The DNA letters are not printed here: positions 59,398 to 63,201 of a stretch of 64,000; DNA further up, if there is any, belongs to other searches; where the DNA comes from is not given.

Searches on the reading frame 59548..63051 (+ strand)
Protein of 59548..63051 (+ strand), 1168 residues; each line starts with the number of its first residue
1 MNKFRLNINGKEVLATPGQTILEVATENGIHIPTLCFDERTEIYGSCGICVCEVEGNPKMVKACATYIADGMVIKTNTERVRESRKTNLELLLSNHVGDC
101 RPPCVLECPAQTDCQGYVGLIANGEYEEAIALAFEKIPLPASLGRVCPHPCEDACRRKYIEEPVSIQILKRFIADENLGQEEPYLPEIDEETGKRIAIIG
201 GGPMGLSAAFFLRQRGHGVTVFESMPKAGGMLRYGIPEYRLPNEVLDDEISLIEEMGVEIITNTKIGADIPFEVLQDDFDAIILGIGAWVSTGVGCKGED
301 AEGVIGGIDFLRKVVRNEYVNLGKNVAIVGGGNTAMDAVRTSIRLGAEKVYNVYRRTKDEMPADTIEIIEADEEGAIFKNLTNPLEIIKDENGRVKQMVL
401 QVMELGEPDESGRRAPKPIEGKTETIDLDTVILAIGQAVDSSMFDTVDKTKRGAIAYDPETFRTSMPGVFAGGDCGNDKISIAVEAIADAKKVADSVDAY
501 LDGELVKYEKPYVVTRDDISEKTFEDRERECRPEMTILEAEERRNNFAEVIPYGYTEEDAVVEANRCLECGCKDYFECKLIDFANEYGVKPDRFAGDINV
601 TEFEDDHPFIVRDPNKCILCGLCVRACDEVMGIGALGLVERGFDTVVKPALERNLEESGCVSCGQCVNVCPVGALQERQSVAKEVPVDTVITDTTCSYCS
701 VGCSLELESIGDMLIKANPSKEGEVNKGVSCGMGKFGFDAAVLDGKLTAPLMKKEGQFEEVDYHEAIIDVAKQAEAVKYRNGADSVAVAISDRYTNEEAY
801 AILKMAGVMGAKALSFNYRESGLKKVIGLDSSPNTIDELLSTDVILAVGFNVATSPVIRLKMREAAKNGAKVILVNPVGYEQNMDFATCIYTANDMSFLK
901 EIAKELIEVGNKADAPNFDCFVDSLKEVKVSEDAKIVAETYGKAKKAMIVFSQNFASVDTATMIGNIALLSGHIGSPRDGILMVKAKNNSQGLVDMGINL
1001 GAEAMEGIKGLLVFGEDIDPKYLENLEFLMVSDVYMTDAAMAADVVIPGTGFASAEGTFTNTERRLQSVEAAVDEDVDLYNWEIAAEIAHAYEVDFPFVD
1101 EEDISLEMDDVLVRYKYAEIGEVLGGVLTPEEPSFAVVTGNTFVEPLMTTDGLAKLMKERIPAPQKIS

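Call 16: search_protein_families(library=pfam, proteins=[window:59548-63051:+], max_evalue=0.001)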
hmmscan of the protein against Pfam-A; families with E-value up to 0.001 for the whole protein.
window:59548-63051:+ (1168 aa): 21 families
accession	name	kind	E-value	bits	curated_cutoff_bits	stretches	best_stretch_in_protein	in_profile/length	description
PF00384.28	Molybdopterin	-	1.1e-29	104.1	24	1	747-1089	2-351/353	Molybdopterin oxidoreductase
PF07992.20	Pyr_redox_2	-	9.3e-28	97.9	26.1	1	195-490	2-291/291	Pyridine nucleotide-disulphide oxidoreductase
PF14691.11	Fer4_20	-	1.9e-19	70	25.8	1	99-178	26-109/113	Dihydroprymidine dehydrogenase domain II, 4Fe-4S cluster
PF13510.11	Fer2_4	-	5.5e-18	65.2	22.8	1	4-78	4-81/82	2Fe-2S iron-sulfur cluster binding domain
PF13738.12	Pyr_redox_3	-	3.1e-10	40.2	30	1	323-473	164-305/305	Pyridine nucleotide-disulphide oxidoreductase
PF04879.21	Molybdop_Fe4S4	-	1.9e-09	37.8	22.7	1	692-739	4-51/55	Molybdopterin oxidoreductase Fe4S4 domain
PF00070.33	Pyr_redox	-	3.1e-09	37.7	22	1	195-228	1-34/82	Pyridine nucleotide-disulphide oxidoreductase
PF22117.2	Fer4_Nqo3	-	3.9e-09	37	27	1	608-675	2-66/67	NADH-quinone oxidoreductase subunit 3, ferredoxin-like domain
PF12838.12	Fer4_7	-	1.2e-08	35.7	27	1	616-674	1-52/52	4Fe-4S dicluster domain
PF00037.32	Fer4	-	9e-08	32.1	21.1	2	657-675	5-23/24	4Fe-4S binding domain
PF13450.12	NAD_binding_8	-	2.9e-07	31.1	21.9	1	198-233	1-36/68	NAD(P)-binding Rossmann-like domain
PF01266.30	DAO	-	5.8e-07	29.8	27.9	1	195-229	1-35/353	FAD dependent oxidoreductase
PF14697.11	Fer4_21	-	5.2e-06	26.9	35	1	613-674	4-56/59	4Fe-4S dicluster domain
PF13187.11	Fer4_9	-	1.2e-05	25.7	27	1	616-674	1-51/52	4Fe-4S dicluster domain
PF13241.12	NAD_binding_7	-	2.1e-05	25.5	22.1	0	192-223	6-37/104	Putative NAD(P)-binding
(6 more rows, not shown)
